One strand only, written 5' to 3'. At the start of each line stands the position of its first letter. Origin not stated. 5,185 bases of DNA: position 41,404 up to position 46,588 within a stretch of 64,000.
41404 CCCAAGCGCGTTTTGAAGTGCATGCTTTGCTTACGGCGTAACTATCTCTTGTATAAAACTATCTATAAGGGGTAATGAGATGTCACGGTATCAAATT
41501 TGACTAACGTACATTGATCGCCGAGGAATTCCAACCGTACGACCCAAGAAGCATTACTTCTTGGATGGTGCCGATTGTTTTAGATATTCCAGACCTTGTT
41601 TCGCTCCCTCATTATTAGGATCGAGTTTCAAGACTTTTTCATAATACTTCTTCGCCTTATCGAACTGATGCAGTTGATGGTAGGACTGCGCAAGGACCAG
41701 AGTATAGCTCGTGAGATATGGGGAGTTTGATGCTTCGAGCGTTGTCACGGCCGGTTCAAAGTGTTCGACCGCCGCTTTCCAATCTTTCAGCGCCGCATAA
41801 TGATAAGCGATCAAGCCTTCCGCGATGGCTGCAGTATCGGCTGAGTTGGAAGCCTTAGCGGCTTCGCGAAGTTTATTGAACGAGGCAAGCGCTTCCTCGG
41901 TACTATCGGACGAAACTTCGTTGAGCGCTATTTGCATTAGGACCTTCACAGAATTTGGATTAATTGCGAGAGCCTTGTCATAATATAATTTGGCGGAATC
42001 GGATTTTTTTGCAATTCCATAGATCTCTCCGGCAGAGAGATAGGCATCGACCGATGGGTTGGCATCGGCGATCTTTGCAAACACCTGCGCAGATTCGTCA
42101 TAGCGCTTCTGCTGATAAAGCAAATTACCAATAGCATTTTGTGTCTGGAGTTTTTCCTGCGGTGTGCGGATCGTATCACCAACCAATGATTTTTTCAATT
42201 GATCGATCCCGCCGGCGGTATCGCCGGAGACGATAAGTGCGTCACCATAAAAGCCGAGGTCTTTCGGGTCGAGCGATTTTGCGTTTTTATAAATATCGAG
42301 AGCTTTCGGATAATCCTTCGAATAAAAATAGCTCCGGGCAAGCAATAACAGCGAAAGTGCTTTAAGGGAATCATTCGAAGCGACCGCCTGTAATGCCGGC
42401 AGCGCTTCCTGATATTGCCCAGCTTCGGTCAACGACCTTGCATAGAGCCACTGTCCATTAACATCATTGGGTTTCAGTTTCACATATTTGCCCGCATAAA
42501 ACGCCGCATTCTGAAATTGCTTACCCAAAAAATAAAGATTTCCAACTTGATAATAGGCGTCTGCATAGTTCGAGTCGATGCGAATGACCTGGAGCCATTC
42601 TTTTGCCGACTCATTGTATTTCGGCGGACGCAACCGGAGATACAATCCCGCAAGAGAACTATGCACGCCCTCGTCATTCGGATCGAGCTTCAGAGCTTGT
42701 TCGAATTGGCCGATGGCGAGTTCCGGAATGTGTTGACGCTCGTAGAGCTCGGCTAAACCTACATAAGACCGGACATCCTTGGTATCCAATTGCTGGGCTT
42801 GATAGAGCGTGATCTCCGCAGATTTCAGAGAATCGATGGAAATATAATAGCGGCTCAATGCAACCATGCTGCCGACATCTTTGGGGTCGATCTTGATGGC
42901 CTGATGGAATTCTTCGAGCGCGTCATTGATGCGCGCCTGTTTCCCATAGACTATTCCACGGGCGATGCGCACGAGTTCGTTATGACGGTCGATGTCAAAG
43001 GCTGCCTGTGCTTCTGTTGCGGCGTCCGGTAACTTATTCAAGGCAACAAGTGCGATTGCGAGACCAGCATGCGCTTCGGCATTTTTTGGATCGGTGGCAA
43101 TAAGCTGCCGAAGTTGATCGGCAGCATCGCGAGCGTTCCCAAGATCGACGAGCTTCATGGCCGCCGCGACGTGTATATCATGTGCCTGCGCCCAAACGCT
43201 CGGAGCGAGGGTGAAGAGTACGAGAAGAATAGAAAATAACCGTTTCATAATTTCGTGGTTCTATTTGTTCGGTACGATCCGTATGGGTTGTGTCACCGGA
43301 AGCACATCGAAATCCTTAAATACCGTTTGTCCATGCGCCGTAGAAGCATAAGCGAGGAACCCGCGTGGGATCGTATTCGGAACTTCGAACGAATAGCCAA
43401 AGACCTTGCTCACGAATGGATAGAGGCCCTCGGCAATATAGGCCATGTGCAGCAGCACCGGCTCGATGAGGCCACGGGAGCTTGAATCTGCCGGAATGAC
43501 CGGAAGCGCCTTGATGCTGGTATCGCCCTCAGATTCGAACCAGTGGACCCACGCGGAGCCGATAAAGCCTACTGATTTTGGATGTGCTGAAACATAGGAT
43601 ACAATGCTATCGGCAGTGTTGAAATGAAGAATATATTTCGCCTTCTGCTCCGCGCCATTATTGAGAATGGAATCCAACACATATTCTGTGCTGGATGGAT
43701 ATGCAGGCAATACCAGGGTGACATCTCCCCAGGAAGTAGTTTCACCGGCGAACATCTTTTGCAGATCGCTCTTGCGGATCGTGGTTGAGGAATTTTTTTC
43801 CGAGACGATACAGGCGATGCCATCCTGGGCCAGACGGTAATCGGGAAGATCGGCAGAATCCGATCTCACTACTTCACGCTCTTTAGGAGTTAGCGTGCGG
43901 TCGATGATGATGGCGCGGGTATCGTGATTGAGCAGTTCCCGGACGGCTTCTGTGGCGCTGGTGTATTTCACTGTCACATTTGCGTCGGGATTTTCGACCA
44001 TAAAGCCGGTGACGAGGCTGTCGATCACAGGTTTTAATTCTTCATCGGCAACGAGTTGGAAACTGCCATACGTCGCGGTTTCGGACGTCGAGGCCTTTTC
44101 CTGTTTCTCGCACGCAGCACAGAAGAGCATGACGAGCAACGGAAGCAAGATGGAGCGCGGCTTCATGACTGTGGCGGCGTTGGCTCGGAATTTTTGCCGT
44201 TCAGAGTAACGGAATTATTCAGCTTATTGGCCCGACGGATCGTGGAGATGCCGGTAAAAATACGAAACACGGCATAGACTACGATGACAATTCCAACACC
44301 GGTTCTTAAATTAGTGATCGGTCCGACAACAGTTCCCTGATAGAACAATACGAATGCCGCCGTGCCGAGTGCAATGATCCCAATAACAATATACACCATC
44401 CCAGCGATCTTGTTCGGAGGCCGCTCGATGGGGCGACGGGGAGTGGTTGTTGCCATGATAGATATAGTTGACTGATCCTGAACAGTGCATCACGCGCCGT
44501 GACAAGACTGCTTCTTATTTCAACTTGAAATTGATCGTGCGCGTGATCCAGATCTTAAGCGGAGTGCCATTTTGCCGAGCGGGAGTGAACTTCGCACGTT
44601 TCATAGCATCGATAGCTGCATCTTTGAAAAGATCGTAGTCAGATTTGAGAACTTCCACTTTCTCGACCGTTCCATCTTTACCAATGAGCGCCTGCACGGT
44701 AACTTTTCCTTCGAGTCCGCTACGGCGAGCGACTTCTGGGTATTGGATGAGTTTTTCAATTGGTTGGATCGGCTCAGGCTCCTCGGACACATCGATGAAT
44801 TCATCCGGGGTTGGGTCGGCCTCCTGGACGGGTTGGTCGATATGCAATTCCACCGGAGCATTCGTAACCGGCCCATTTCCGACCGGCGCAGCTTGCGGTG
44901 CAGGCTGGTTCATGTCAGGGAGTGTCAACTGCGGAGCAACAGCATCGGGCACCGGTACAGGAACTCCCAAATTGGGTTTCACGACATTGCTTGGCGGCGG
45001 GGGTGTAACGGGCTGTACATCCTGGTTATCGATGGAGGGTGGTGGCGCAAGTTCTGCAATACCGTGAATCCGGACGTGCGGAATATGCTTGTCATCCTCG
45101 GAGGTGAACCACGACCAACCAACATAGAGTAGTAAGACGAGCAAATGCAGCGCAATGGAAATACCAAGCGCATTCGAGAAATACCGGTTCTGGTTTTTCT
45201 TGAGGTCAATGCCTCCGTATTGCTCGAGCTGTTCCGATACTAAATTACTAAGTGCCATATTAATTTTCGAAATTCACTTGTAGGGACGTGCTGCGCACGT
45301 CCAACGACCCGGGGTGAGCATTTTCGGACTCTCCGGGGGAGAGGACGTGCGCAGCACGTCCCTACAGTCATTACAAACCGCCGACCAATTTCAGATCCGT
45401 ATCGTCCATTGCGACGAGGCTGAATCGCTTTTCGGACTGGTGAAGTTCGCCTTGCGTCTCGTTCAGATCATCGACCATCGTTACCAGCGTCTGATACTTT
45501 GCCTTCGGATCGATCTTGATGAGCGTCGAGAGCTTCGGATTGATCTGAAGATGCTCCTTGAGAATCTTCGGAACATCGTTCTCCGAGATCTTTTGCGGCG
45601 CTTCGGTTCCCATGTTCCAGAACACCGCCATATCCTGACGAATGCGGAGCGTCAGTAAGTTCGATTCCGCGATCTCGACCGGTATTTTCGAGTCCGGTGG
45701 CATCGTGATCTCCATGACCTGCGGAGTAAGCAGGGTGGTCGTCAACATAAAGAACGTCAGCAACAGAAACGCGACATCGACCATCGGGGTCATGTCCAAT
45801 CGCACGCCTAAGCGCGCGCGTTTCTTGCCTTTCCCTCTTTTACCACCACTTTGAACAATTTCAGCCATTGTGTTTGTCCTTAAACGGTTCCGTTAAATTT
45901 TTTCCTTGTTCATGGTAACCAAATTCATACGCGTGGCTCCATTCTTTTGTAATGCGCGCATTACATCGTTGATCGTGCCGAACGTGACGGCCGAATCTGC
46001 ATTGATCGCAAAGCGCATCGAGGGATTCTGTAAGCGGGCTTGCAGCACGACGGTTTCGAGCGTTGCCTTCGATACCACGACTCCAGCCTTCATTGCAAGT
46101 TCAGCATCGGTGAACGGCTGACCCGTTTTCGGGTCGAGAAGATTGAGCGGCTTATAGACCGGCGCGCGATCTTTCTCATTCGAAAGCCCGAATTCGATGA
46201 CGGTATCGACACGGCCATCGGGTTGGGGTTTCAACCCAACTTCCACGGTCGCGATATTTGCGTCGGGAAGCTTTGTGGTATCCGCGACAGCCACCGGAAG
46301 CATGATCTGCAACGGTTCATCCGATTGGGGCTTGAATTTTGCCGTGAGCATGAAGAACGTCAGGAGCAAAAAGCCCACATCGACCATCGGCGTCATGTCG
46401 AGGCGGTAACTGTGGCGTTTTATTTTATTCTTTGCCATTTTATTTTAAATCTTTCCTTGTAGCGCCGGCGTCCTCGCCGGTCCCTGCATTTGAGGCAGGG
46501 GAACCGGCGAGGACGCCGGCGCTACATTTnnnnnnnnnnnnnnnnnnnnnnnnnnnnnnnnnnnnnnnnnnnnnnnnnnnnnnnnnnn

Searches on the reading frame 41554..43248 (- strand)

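Call 83: search_protein_families(library=pfam, proteins=[window:41554-43248:-], max_evalue=0.001)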
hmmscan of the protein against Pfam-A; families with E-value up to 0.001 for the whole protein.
window:41554-43248:- (564 aa): 22 families
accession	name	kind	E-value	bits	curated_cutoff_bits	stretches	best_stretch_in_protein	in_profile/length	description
PF07719.23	TPR_2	-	9.9e-44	144.3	27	3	519-546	7-34/34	Tetratricopeptide repeat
PF00515.34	TPR_1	-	5.7e-37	124.5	27.8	2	519-546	7-34/34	Tetratricopeptide repeat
PF13428.12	TPR_14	-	2.8e-31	105.2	23.5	0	517-550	5-38/44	Tetratricopeptide repeat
PF13432.12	TPR_16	-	1.1e-29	102.9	32.7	3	28-83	2-57/65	Tetratricopeptide repeat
PF14559.12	TPR_19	-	1.3e-29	102.8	25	2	33-93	1-61/68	Tetratricopeptide repeat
PF13414.12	TPR_11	-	1.8e-29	101.5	26.8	1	210-240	9-39/42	TPR repeat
PF13181.12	TPR_8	-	1.6e-28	96.8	25.7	1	519-546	7-34/34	Tetratricopeptide repeat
PF13424.12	TPR_12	-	8.3e-23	80.8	30.1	1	473-543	3-75/77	Tetratricopeptide repeat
PF23914.1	TPR_CcmH_CycH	-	9.1e-19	68.3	42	2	153-248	44-140/158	Cytochrome c-type biogenesis protein H TPR domain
PF13431.12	TPR_17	-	4.3e-18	64.4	24.4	0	47-76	3-32/34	Tetratricopeptide repeat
PF13174.12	TPR_6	-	5.8e-15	55.3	26.3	0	519-545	6-32/33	Tetratricopeptide repeat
PF12895.13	ANAPC3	-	5.4e-13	49.5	27.2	1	243-322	3-81/82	Anaphase-promoting complex, cyclosome, subunit 3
PF25062.1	ARM_TT21_N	-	5.1e-11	43.2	40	0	397-471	95-169/222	Tetratricopeptide repeat protein 21 N-terminal ARM repeat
PF13176.12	TPR_7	-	1.3e-10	40.9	27.9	0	299-330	1-34/36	Tetratricopeptide repeat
PF13371.12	TPR_9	-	1.4e-10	41.5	35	0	414-473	9-66/73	Tetratricopeptide repeat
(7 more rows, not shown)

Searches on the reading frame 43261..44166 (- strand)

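Call 83: search_protein_families(library=pfam, proteins=[window:43261-44166:-], max_evalue=0.001)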
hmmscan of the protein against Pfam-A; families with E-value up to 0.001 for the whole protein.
window:43261-44166:- (301 aa): 1 family
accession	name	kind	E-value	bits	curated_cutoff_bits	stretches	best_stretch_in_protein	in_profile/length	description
PF12849.12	PBP_like_2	-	6.2e-22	79.1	27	1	26-274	2-263/267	PBP superfamily domain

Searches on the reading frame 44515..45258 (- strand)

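Call 83: search_protein_families(library=pfam, proteins=[window:44515-45258:-], max_evalue=0.001)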
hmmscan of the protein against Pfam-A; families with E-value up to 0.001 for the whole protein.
window:44515-45258:- (247 aa): 1 family
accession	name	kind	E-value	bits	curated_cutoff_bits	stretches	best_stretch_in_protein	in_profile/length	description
PF03544.19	TonB_C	-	2.8e-22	79.4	24.6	1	172-246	4-79/79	Gram-negative bacterial TonB protein C-terminal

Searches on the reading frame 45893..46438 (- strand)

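Call 83: search_protein_families(library=pfam, proteins=[window:45893-46438:-], max_evalue=0.001)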
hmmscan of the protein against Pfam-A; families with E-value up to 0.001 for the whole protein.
window:45893-46438:- (181 aa): 1 family
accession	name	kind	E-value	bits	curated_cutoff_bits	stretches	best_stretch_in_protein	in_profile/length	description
PF02472.21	ExbD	-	3.8e-18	66.2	25.4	1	8-175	3-125/128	Biopolymer transport protein ExbD/TolR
